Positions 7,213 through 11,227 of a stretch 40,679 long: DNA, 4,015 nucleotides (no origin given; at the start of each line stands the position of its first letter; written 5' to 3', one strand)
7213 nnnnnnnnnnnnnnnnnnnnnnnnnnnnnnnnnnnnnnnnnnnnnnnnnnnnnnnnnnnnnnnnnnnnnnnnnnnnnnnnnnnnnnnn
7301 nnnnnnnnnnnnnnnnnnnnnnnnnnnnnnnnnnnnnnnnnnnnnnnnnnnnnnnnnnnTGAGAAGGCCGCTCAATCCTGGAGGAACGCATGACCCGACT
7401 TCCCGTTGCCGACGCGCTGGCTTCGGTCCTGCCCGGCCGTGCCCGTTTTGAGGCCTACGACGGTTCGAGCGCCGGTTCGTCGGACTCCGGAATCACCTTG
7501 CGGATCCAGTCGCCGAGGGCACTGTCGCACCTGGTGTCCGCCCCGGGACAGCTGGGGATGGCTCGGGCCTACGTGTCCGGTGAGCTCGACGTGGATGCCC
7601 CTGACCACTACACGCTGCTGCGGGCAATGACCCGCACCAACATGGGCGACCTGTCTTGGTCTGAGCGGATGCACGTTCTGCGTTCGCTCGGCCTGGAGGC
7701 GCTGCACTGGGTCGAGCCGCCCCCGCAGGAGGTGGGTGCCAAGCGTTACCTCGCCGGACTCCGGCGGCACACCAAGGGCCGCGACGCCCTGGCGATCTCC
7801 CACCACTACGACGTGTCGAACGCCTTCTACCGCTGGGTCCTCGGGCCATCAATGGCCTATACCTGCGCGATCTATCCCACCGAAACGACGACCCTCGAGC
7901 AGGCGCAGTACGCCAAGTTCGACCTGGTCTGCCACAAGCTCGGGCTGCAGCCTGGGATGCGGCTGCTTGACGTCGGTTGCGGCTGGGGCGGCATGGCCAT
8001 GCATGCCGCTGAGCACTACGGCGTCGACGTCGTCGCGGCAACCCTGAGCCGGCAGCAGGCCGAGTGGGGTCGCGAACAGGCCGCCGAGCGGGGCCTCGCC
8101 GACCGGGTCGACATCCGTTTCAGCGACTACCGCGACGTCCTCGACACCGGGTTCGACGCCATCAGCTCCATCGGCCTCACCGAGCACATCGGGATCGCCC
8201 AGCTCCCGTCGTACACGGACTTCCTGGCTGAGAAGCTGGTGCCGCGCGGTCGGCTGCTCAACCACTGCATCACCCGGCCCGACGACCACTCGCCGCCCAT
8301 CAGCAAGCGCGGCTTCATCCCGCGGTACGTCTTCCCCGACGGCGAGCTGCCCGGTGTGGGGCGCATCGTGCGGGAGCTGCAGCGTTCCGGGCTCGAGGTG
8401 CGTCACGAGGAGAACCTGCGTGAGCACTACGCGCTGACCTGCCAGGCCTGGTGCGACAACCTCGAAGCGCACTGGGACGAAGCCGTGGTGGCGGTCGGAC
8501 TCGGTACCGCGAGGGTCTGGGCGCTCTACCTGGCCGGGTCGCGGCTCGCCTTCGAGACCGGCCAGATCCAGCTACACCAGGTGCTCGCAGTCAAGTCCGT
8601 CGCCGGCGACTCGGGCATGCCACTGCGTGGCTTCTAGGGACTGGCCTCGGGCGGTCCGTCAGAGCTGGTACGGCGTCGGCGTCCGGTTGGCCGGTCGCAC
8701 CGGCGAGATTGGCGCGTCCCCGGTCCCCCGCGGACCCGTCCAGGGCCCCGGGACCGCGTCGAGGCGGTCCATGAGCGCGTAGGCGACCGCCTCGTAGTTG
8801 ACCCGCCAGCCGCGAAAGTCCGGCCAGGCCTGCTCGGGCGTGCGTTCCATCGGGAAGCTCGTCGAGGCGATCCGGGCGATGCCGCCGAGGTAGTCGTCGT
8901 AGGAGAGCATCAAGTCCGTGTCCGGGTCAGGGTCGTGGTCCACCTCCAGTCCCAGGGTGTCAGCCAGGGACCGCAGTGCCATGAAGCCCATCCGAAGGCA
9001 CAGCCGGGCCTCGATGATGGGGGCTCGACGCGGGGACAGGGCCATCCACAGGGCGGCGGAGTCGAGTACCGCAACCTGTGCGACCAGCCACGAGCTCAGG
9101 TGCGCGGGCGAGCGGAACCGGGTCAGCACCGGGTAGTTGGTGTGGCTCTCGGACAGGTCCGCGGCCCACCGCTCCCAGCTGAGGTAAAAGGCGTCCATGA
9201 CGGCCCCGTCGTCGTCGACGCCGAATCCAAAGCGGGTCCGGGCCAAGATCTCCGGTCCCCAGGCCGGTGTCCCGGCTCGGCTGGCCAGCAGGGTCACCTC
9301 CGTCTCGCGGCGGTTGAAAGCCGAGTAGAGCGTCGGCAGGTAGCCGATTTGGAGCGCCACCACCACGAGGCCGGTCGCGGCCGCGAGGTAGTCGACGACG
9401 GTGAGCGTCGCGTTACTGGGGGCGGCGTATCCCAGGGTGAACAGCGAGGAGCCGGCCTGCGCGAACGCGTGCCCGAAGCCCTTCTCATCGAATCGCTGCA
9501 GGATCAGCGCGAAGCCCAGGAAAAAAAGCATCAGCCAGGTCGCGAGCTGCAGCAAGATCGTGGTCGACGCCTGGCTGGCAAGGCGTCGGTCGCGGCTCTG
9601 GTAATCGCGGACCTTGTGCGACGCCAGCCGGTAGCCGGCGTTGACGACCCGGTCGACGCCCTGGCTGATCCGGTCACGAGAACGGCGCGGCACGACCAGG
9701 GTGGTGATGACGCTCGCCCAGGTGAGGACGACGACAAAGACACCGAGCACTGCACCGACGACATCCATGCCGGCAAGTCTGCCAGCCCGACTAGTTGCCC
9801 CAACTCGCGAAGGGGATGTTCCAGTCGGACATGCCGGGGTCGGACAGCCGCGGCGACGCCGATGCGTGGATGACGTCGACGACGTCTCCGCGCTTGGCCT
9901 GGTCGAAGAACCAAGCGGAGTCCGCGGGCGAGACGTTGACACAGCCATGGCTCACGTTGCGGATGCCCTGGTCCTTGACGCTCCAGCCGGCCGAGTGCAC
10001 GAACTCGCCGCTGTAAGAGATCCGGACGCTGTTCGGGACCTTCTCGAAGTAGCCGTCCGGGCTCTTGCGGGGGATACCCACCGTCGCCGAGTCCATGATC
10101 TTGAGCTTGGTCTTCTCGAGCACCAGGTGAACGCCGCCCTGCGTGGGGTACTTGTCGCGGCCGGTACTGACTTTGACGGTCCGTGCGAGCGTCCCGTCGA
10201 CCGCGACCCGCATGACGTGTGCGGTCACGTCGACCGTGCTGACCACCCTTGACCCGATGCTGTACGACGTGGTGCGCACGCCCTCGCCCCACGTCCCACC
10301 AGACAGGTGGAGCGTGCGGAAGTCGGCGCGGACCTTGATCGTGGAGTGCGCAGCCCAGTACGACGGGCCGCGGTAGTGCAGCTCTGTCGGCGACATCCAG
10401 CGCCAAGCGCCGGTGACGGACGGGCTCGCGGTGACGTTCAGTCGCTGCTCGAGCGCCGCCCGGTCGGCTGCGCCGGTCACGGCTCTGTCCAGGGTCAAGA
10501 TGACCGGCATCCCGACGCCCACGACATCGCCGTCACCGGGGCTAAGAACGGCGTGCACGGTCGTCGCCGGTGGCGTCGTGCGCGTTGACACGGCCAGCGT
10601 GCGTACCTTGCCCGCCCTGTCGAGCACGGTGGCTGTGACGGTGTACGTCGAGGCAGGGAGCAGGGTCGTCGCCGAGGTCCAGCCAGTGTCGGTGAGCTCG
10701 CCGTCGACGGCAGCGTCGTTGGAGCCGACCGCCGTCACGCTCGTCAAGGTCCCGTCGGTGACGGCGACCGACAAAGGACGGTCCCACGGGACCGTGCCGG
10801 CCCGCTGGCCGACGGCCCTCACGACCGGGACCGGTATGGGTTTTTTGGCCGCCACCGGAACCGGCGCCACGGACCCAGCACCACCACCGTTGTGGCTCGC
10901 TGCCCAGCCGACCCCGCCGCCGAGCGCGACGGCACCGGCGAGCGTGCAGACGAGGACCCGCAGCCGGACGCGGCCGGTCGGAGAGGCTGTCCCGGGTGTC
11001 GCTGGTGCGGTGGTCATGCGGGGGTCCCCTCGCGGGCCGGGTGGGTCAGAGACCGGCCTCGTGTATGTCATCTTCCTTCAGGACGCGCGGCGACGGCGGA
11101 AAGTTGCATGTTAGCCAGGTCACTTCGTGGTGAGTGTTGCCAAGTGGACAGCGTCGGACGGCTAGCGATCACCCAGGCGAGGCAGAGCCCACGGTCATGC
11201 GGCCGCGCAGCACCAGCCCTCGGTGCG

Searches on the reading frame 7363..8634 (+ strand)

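Call 24: search_protein_families(library=pfam, proteins=[window:7363-8634:+], max_evalue=0.001)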
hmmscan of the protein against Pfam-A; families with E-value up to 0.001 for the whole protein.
window:7363-8634:+ (424 aa): 6 families
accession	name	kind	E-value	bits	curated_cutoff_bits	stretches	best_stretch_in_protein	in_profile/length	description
PF02353.26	CMAS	-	2.8e-92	309.3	27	1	138-407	3-273/273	Mycolic acid cyclopropane synthetase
PF13649.12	Methyltransf_25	-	5.8e-10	40.2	27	1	202-296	2-97/97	Methyltransferase domain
PF08242.18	Methyltransf_12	-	2.3e-08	35.1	30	1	202-298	1-98/98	Methyltransferase domain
PF13489.12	Methyltransf_23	-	5.2e-08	33.2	27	1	179-307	3-123/164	Methyltransferase domain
PF08241.18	Methyltransf_11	-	4.1e-07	31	21.2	1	202-296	1-91/95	Methyltransferase domain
PF13847.12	Methyltransf_31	-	0.0003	20.9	27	1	196-276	2-87/145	Methyltransferase domain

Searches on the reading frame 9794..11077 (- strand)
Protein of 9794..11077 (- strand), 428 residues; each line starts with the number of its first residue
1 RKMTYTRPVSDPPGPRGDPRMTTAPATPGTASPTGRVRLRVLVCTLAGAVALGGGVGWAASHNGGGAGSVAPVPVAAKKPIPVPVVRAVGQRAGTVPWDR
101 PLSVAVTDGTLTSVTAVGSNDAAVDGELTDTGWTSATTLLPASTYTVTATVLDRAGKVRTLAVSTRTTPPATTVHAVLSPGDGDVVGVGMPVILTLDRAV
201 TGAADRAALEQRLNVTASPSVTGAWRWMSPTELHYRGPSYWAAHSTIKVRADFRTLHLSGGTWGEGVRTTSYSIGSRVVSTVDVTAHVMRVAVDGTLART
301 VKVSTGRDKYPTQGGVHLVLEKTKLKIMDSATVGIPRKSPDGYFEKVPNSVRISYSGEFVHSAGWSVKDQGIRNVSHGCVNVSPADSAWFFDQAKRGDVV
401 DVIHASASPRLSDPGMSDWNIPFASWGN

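Call 24: search_protein_families(library=pfam, proteins=[window:9794-11077:-], max_evalue=0.001)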
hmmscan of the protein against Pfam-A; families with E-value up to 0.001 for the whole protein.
window:9794-11077:- (428 aa): 2 families
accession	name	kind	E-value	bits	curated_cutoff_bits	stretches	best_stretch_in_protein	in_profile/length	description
PF17964.7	Big_10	-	3.1e-38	132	22.9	1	95-253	3-160/164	Bacterial Ig domain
PF03734.19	YkuD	-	2.7e-18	67.4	23.4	1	280-402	4-146/146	L,D-transpeptidase catalytic domain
